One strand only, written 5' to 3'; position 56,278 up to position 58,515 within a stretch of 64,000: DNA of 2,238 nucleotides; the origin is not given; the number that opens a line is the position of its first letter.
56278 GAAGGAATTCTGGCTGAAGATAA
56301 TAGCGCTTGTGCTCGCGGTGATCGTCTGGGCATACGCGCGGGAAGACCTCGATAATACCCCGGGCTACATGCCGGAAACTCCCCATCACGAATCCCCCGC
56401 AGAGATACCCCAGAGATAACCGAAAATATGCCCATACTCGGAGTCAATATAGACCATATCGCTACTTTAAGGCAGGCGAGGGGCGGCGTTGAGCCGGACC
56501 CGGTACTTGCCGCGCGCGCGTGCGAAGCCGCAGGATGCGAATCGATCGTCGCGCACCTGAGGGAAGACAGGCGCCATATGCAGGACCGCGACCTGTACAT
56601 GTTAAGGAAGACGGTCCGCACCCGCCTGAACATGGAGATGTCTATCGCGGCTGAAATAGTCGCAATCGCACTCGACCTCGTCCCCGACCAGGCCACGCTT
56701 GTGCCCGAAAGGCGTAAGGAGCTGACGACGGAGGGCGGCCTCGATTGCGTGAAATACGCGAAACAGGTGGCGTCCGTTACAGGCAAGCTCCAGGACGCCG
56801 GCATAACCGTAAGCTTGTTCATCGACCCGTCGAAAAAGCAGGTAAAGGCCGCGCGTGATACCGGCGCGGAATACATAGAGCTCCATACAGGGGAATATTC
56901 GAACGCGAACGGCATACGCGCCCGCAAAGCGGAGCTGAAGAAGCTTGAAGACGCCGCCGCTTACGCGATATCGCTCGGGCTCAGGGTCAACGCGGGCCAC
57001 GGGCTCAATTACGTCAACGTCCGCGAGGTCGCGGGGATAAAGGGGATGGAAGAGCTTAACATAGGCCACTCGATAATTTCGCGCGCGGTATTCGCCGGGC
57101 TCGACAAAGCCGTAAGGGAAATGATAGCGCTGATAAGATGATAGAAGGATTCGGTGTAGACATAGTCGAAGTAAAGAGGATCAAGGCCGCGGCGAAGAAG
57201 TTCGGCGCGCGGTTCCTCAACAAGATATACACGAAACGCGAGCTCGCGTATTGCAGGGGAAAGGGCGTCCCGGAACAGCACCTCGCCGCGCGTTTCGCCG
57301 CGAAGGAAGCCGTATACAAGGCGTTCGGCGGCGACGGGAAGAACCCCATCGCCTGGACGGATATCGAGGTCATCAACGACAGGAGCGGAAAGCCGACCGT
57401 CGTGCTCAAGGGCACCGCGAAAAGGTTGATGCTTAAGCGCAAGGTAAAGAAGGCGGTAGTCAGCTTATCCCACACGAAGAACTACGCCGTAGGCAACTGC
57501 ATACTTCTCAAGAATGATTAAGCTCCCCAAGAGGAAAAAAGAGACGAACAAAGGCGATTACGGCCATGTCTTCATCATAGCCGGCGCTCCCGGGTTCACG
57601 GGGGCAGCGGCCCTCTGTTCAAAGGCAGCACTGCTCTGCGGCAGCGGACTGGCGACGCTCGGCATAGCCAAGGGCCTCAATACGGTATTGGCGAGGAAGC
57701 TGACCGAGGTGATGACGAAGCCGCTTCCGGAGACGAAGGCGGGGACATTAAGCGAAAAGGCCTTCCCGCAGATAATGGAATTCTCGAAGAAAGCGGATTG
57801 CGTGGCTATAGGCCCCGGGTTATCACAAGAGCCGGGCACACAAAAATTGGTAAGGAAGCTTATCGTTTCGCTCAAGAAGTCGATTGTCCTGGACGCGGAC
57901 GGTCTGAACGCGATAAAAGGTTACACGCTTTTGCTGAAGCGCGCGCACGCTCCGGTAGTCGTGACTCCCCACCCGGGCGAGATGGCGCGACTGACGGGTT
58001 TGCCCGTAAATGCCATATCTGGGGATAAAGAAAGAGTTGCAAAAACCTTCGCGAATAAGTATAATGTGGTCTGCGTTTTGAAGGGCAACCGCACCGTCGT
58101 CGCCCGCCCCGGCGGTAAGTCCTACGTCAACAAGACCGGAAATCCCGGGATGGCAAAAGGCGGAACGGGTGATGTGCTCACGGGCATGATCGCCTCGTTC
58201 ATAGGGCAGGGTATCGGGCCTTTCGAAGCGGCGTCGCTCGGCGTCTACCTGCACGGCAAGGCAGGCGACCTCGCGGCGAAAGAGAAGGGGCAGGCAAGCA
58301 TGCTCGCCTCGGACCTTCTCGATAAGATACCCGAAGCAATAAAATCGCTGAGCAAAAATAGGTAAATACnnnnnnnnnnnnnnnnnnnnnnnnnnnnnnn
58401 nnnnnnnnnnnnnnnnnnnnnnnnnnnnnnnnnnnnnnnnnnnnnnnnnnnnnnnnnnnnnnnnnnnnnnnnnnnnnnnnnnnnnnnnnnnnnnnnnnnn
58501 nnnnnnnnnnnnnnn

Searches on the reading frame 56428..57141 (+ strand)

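Call 86: search_protein_families(library=pfam, proteins=[window:56428-57141:+], max_evalue=0.00001)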
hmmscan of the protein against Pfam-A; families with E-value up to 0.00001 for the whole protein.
window:56428-57141:+ (237 aa): 1 family
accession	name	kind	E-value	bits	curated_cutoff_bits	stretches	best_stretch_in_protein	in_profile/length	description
PF03740.19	PdxJ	-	4.9e-98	327.4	24.5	1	4-236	2-234/234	Pyridoxal phosphate biosynthesis protein PdxJ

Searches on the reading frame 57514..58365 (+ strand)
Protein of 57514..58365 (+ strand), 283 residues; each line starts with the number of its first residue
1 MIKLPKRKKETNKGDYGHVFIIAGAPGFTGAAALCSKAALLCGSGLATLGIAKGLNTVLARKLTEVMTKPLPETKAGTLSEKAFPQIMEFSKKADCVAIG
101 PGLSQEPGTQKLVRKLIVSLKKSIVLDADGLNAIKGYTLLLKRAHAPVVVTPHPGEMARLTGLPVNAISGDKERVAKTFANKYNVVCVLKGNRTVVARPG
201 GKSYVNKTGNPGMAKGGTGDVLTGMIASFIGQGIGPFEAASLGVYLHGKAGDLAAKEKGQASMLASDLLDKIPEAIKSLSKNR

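Call 38: search_protein_families(library=pfam, proteins=[window:57514-58365:+], max_evalue=0.001)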
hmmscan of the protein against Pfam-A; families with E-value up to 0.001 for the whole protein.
window:57514-58365:+ (283 aa): 2 families
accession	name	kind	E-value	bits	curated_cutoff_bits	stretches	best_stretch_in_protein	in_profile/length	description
PF01256.23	Carb_kinase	-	1.3e-60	205.3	27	1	19-273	1-241/242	NAD(P)H-hydrate dehydratase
PF02110.20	HK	-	5.6e-07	29.6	27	1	166-273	132-242/247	Hydroxyethylthiazole kinase family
